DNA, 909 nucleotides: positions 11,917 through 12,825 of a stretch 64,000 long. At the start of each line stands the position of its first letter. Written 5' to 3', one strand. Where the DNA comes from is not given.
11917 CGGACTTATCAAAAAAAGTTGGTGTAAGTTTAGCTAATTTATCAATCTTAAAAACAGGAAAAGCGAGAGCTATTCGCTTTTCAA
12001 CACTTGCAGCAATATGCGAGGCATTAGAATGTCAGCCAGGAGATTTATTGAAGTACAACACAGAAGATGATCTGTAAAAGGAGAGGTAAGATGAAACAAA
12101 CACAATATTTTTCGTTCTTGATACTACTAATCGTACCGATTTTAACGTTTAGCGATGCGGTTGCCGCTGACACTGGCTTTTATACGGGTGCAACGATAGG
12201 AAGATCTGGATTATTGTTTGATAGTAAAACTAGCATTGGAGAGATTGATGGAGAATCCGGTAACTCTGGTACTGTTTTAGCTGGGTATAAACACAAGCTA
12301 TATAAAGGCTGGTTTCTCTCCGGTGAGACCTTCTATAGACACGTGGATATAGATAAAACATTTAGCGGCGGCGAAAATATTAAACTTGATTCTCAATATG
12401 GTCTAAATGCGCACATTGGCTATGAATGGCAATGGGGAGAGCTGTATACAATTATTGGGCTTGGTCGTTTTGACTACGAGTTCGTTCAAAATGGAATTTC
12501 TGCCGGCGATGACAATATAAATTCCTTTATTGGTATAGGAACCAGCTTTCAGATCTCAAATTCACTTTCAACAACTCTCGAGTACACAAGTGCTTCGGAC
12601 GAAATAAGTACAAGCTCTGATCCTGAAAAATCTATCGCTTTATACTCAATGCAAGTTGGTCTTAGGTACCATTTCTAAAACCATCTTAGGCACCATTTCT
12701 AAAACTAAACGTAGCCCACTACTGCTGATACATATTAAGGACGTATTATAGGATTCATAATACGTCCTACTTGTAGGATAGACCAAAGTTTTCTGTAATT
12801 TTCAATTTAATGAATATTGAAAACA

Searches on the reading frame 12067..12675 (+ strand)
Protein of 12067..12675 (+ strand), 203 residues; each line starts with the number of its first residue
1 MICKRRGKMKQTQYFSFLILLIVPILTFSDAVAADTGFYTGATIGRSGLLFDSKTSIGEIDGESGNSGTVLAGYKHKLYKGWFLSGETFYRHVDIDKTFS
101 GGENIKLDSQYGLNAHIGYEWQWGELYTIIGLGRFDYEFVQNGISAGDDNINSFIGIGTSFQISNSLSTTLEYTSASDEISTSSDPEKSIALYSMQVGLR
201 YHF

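Call 109: search_protein_families(library=pfam, proteins=[window:12067-12675:+], max_evalue=0.01)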
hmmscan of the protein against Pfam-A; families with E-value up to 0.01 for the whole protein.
window:12067-12675:+ (203 aa): 2 families
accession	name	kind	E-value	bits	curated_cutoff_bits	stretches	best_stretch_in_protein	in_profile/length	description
PF13505.12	OMP_b-brl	-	1.5e-07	32.2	28.7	1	20-203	3-175/175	Outer membrane protein beta-barrel domain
PF24653.1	Phage_OMP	-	0.0015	19.2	27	1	112-203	42-122/122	Cyanophage outer membrane protein like beta barrel domain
